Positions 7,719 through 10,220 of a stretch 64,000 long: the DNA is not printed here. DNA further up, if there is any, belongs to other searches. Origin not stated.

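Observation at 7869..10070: C-methyltransferase fused to a Glu-less Gmd-like reductase next to gmd: candidate single-polypeptide route to a GDP-linked C-methyl-6-deoxyhexose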

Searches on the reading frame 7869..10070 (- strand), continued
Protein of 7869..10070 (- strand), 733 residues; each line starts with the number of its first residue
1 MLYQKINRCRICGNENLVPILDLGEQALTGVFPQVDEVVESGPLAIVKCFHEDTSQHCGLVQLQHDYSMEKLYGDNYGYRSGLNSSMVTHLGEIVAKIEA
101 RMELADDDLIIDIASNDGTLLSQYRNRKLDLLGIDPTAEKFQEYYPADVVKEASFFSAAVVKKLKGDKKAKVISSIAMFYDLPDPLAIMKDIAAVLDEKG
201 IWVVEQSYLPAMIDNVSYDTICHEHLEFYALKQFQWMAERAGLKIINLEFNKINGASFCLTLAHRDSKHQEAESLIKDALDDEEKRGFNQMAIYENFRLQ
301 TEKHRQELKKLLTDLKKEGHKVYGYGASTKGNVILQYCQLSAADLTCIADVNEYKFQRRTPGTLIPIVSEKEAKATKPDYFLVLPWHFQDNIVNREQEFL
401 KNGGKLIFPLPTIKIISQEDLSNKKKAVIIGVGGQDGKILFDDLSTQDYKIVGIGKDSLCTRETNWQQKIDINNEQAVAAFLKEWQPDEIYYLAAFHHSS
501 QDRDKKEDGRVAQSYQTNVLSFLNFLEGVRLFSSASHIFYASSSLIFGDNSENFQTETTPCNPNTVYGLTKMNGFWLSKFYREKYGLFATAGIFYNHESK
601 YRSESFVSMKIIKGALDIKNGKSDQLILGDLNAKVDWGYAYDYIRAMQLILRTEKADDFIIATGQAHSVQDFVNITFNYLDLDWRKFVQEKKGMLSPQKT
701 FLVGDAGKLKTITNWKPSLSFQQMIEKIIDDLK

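Call 43: search_dna_similar(query=window:7872-10070:-, collection=plasmids, mode=protein, max_evalue=1e-20, max_rows=30)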
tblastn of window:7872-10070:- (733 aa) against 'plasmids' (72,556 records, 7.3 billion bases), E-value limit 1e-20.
Records with a match: 556; places in all: 618; records where one place covers at least 80% of the query: 6.
Best place of each record, by identity: <60% 556.
By first word of the organism name: Rhizobium 112; Sinorhizobium 67; Phaeobacter 58; Pseudosulfitobacter 34; Streptomyces 27; Azospirillum 16; Bradyrhizobium 13; Leisingera 11; Bacillus 10; Escherichia 9; and 90 more.
By predicted mobility (MOB-suite, as given by PLSDB): non-mobilizable 390; mobilizable 103; conjugative 63.
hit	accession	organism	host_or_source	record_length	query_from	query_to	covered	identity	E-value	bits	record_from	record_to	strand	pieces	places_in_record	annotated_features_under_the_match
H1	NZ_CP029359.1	Azospirillum thermophilum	cell culture,hot spring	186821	9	733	98%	31.7%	1e-86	349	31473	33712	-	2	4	class I SAM-dependent methyltransferase | GDP-mannose 4,6-dehydratase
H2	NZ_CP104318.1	Streptomyces angustmyceticus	whole organism,soil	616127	6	416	56%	48.8%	6e-113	384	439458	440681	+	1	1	class I SAM-dependent methyltransferase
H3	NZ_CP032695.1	Rhizobium jaguaris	Calliandra grandiflora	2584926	3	416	56%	48.1%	4e-109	372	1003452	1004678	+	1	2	none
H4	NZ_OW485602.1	Rhodovastum atsumiense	-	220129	5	416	56%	47.7%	8e-110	374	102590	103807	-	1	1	class I SAM-dependent methyltransferase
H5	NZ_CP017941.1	Phyllobacterium zundukense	Oxytropis triphylla,cell culture,root ...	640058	3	416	56%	47.1%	3e-107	367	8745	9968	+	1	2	class I SAM-dependent methyltransferase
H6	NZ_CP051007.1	Streptomyces griseofuscus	-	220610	6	417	56%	47.0%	3e-106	364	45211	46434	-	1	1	class I SAM-dependent methyltransferase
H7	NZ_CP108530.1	Streptomyces sp. NBC_01224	-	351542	6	417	56%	46.5%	2e-107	367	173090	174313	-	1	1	class I SAM-dependent methyltransferase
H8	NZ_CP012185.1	Pseudonocardia sp. EC080619-01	Apterostigma dentigerum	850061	1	416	57%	45.6%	5e-104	357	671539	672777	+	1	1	class I SAM-dependent methyltransferase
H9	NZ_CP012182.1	Pseudonocardia sp. EC080610-09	Apterostigma dentigerum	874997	1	416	57%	45.6%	5e-104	357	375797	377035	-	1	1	class I SAM-dependent methyltransferase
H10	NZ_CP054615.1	Azospirillum oryzae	cell culture,soil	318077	3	406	55%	46.4%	2e-107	367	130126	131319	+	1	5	class I SAM-dependent methyltransferase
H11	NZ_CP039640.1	Azospirillum sp. TSH100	soil,soil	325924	3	406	55%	45.9%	1e-104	359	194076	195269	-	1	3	class I SAM-dependent methyltransferase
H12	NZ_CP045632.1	Roseibium aggregatum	-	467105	2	729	99%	24.2%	1e-37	159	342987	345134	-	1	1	class I SAM-dependent methyltransferase | NAD(P)-dependent oxidoreductase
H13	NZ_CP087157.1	Roseibium aggregatum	cell culture,seawater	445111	2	729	99%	24.1%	4e-37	157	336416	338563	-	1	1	class I SAM-dependent methyltransferase | NAD(P)-dependent oxidoreductase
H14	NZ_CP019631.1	Roseibium algicola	Rhodosorus marinus,cell culture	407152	2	729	99%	24.0%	8e-40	166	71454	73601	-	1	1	class I SAM-dependent methyltransferase | NAD(P)-dependent oxidoreductase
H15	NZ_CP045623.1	Roseibium aggregatum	-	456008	2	729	99%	23.9%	2e-36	155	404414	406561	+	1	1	class I SAM-dependent methyltransferase | NAD(P)-dependent oxidoreductase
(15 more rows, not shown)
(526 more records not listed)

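Call 44: get_annotated_region(hit=H5, flank=9000)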
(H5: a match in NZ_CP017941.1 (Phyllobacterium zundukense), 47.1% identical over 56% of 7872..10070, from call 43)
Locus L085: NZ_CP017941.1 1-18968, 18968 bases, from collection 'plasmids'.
description: Phyllobacterium zundukense strain Tri-48 plasmid unnamed1, complete sequence
organism: Phyllobacterium zundukense (NCBI taxid 1867719)
taxonomy: Bacteria; Pseudomonadota; Alphaproteobacteria; Hyphomicrobiales; Phyllobacteriaceae; Phyllobacterium; Phyllobacterium zundukense
host: -; source: Oxytropis triphylla,cell culture,root nodule; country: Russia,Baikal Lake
typing (MOB-suite, as given by PLSDB): non-mobilizable
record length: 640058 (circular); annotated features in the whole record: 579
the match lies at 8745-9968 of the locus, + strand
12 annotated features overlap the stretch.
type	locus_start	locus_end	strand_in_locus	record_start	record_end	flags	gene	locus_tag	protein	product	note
CDS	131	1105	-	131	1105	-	-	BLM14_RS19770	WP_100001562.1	GDP-mannose 4,6-dehydratase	GO:0042351 - 'de novo' GDP-L-fucose biosynthetic process [Evidence IEA]; GO:0019673 - GDP-mannose metabolic process ...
CDS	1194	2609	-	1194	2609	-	-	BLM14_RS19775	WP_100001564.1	mannose-1-phosphate guanylyltransferase/mannose-6-phosphate isomerase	GO:0009103 - lipopolysaccharide biosynthetic process [Evidence IEA]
CDS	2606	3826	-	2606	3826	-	-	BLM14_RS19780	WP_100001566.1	phosphomannomutase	-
CDS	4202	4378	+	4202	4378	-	-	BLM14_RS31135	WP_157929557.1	hypothetical protein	-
CDS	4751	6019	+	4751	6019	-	-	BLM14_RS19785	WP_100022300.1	glycosyltransferase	-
CDS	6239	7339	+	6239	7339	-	-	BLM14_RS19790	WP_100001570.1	rhamnan synthesis F family protein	-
CDS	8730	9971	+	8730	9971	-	-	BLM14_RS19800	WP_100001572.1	class I SAM-dependent methyltransferase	-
CDS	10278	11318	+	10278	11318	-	-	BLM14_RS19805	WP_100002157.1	IS110 family transposase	-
CDS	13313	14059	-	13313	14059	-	-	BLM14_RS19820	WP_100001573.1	ABC transporter ATP-binding protein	-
CDS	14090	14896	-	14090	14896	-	-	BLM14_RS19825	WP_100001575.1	ABC transporter permease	-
CDS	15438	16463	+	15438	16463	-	-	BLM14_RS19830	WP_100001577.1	hypothetical protein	-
CDS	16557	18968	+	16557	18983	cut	-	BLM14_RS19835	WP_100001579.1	glycosyltransferase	-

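Call 45: get_annotated_region(hit=H3, flank=8000)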
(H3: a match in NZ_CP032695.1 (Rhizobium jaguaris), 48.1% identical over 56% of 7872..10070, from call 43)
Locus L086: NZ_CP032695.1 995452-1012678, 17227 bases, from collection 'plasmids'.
description: Rhizobium jaguaris strain CCGE525 plasmid pRCCGE525c, complete sequence
organism: Rhizobium jaguaris (NCBI taxid 1312183)
taxonomy: Bacteria; Pseudomonadota; Alphaproteobacteria; Hyphomicrobiales; Rhizobiaceae; Rhizobium; Rhizobium jaguaris
host: -; source: Calliandra grandiflora; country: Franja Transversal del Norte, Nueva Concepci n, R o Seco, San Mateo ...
typing (MOB-suite, as given by PLSDB): non-mobilizable; mating-pair formation MPF_T
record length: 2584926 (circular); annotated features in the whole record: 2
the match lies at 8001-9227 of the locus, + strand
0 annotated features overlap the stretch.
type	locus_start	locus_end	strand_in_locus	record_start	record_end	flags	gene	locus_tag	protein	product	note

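Call 57: search_protein_representatives(protein=window:7872-10070:-)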
Query: 733 residues. Proteins with E-value up to 0.001 (for the whole library): 24106; up to 1e-10: 13232; up to 1e-30: 3971. The best 150 are listed.
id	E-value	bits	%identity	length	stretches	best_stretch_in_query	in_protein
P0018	3.3e-190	650.5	44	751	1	3-729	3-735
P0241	5.5e-146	504.3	41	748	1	7-685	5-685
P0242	4.4e-143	494.8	40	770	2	6-418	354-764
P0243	1.3e-142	493.2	40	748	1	4-684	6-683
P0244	5.7e-138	477.8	42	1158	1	7-678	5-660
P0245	9.1e-138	477.2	39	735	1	2-702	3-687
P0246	9.2e-138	477.2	39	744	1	3-683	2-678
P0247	8.9e-137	473.9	50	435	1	5-416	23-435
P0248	7.3e-135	467.6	40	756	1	7-679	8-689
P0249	1.8e-134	466.3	39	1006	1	2-695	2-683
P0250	1.1e-133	463.6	51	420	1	3-417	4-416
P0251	2.3e-133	462.6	51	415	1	5-416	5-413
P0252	5.7e-133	461.3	38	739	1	6-685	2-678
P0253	2.1e-132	459.4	39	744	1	7-686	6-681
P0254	3.6e-131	455.4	54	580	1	2-419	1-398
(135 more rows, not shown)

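Call 60: find_encoding_contigs(protein=P0050, flank=6000, max_places=2)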
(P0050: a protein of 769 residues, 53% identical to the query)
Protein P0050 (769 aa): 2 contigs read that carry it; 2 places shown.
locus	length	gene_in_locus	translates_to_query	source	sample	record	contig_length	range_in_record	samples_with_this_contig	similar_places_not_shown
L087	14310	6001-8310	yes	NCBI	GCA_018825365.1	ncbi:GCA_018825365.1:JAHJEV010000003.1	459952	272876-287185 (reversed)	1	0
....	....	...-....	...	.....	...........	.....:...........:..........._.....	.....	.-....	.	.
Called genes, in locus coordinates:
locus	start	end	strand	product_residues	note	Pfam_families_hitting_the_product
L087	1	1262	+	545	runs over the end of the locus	PF13231:PMT_2 (weak)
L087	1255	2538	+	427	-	PF01943:Polysacc_synt, PF13440:Polysacc_synt_3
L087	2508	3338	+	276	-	PF13641:Glyco_tranf_2_3 (weak), PF00535:Glycos_transf_2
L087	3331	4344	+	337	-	PF00535:Glycos_transf_2, PF10111:Glyco_tranf_2_2 (weak), PF13632:Glyco_trans_2_3 (weak)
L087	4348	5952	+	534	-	PF02310:B12-binding, PF04055:Radical_SAM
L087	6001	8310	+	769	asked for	PF01370:Epimerase, PF04321:RmlD_sub_bind, PF16363:GDP_Man_Dehyd, PF08421:Methyltransf_13, PF13489:Methyltransf_23, PF08484:Methyltransf_14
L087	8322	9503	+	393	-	PF13439:Glyco_transf_4, PF00534:Glycos_transf_1, PF13692:Glyco_trans_1_4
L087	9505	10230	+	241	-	PF01209:Ubie_methyltran (weak), PF02353:CMAS (faint), PF13489:Methyltransf_23, PF05175:MTS (weak), PF13847:Methyltransf_31, PF08241:Methyltransf_11, PF08242:Methyltransf_12, PF13649:Methyltransf_25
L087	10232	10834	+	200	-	PF01555:N6_N4_Mtase (faint), PF02353:CMAS (weak), PF13489:Methyltransf_23, PF07021:MetW, PF13847:Methyltransf_31, PF08241:Methyltransf_11, PF08242:Methyltransf_12, PF13649:Methyltransf_25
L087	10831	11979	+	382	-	PF13439:Glyco_transf_4, PF00534:Glycos_transf_1, PF13692:Glyco_trans_1_4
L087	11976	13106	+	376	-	PF13439:Glyco_transf_4 (weak), PF00534:Glycos_transf_1, PF13692:Glyco_trans_1_4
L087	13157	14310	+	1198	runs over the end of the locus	-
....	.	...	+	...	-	?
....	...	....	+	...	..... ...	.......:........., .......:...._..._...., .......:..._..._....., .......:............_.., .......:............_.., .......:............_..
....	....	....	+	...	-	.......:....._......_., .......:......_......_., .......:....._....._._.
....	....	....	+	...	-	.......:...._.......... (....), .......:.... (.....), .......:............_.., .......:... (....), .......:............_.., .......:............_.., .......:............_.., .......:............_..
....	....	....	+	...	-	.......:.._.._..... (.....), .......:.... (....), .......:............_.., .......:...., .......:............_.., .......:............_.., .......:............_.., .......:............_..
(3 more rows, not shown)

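Call 61: find_encoding_contigs(protein=P0074, flank=6000, max_places=2)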
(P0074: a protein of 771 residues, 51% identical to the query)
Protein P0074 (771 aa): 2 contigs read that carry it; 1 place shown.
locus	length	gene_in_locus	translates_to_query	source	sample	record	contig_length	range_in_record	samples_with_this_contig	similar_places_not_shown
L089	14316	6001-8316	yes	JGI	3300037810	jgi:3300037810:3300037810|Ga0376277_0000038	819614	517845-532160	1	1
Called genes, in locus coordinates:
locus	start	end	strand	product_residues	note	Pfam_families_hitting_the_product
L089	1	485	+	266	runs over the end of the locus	PF00535:Glycos_transf_2, PF10111:Glyco_tranf_2_2 (weak)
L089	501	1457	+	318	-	PF01370:Epimerase, PF02719:Polysacc_synt_2 (faint), PF04321:RmlD_sub_bind (weak), PF01073:3Beta_HSD, PF07993:NAD_binding_4 (faint), PF16363:GDP_Man_Dehyd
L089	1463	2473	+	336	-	PF00535:Glycos_transf_2, PF10111:Glyco_tranf_2_2, PF13641:Glyco_tranf_2_3, PF13632:Glyco_trans_2_3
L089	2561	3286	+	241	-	-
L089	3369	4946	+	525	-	PF02310:B12-binding (weak), PF04055:Radical_SAM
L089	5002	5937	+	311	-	PF01370:Epimerase, PF04321:RmlD_sub_bind, PF16363:GDP_Man_Dehyd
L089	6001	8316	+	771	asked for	PF01370:Epimerase, PF04321:RmlD_sub_bind, PF16363:GDP_Man_Dehyd, PF08421:Methyltransf_13, PF13489:Methyltransf_23, PF08484:Methyltransf_14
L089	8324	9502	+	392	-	PF13439:Glyco_transf_4, PF13579:Glyco_trans_4_4 (weak), PF00534:Glycos_transf_1, PF13692:Glyco_trans_1_4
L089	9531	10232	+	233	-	PF13489:Methyltransf_23, PF13847:Methyltransf_31, PF08241:Methyltransf_11, PF08242:Methyltransf_12, PF13649:Methyltransf_25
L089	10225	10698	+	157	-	PF00132:Hexapep, PF14602:Hexapep_2 (weak)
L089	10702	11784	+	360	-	PF13439:Glyco_transf_4, PF13579:Glyco_trans_4_4 (weak), PF20706:GT4-conflict, PF00534:Glycos_transf_1, PF13692:Glyco_trans_1_4, PF13524:Glyco_trans_1_2 (weak)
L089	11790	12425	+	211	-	PF02353:CMAS (weak), PF13489:Methyltransf_23, PF13847:Methyltransf_31, PF08241:Methyltransf_11, PF08242:Methyltransf_12, PF13649:Methyltransf_25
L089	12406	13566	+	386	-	PF20706:GT4-conflict, PF00534:Glycos_transf_1, PF13692:Glyco_trans_1_4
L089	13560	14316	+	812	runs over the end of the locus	-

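Call 62: find_encoding_contigs(protein=P0077, flank=6000, max_places=2)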
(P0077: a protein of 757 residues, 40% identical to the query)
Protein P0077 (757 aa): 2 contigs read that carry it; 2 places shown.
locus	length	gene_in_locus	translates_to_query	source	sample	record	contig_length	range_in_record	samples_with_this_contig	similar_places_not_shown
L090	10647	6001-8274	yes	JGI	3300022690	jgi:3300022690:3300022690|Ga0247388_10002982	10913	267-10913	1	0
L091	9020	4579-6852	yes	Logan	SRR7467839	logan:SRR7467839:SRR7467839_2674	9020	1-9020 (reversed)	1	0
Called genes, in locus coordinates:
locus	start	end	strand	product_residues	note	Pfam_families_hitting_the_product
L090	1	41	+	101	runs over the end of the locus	?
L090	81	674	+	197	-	PF13578:Methyltransf_24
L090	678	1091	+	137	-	PF04892:VanZ-LLP1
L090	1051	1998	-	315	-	PF01370:Epimerase, PF02719:Polysacc_synt_2 (faint), PF04321:RmlD_sub_bind, PF16363:GDP_Man_Dehyd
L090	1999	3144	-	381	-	PF01041:DegT_DnrJ_EryC1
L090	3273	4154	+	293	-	-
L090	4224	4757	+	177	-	-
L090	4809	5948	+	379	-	PF13439:Glyco_transf_4 (weak), PF00534:Glycos_transf_1, PF13692:Glyco_trans_1_4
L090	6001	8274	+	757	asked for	PF08421:Methyltransf_13, PF13489:Methyltransf_23, PF08484:Methyltransf_14, PF01370:Epimerase, PF04321:RmlD_sub_bind, PF05368:NmrA (weak), PF16363:GDP_Man_Dehyd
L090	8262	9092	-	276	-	PF00535:Glycos_transf_2, PF10111:Glyco_tranf_2_2, PF13641:Glyco_tranf_2_3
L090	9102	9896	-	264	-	PF00535:Glycos_transf_2, PF13641:Glyco_tranf_2_3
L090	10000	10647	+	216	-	?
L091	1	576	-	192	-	?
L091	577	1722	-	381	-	PF01041:DegT_DnrJ_EryC1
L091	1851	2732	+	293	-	-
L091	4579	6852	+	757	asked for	PF08421:Methyltransf_13, PF13489:Methyltransf_23, PF08484:Methyltransf_14, PF01370:Epimerase, PF04321:RmlD_sub_bind, PF05368:NmrA (weak), PF16363:GDP_Man_Dehyd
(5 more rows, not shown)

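Call 74: predict_structure(alignment_id=A3)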
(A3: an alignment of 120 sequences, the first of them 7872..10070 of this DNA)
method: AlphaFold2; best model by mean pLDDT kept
length: 733 residues; sequences in the alignment: 120
mean_pLDDT: 91.4   pTM: 0.67
mean pLDDT of the five models: 91.4, 91.1, 90.8, 90.5, 90.4
residues with pLDDT >= 90: 539; 70-90: 153; 50-70: 37; < 50: 4
segments of 3 or more residues with pLDDT < 50: none
pLDDT, mean of each block of 10 residues (from residue 1): 71 93 90 90 91 87 83 65 78 95 97 90 96 89 89 93 98 84 86 98 93 83 75 94 96 83 98 94 92 93 96 98 94 94 97 91 96 98 91 91 96 89 89 96 90 93 90 97 97 83 58 94 98 97 94 93 93 98 98 97 92 98 95 95 97 96 97 98 97 71 96 91 96 90
secondary structure, 60 per line:
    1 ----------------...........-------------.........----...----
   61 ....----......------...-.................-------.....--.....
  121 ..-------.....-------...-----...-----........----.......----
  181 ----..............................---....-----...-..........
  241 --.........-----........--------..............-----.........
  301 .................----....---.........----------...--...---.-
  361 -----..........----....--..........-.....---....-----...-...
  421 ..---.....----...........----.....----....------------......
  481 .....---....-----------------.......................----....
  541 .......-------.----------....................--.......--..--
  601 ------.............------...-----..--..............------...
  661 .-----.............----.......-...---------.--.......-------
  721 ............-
elements in order (helices of 4 or more, strands of 3 or more residues): E17-27 E41-49 E61-64 H69-74 H85-101 E109-113 H116-122 E130-134 E150-152 H158-165 E170-176 H185-195 E196-208 H209-214 H218-221 E227-229 H231-240 E243-251 E257-264 H273-286 H292-317 E322-325 H329-337 E348-350 E366-369 H370-375 E380-383 H386-395 H397-401 E405-408 E414-416 H418-422 E426-430 H435-445 E450-454 E459-462 H475-485 E489-492 H510-532 E537-543 H544-547 H566-585 E588-594 H607-619 E626-628 H640-651 E658-661 H669-679 H684-687 E688-690 H707-713 H721-732
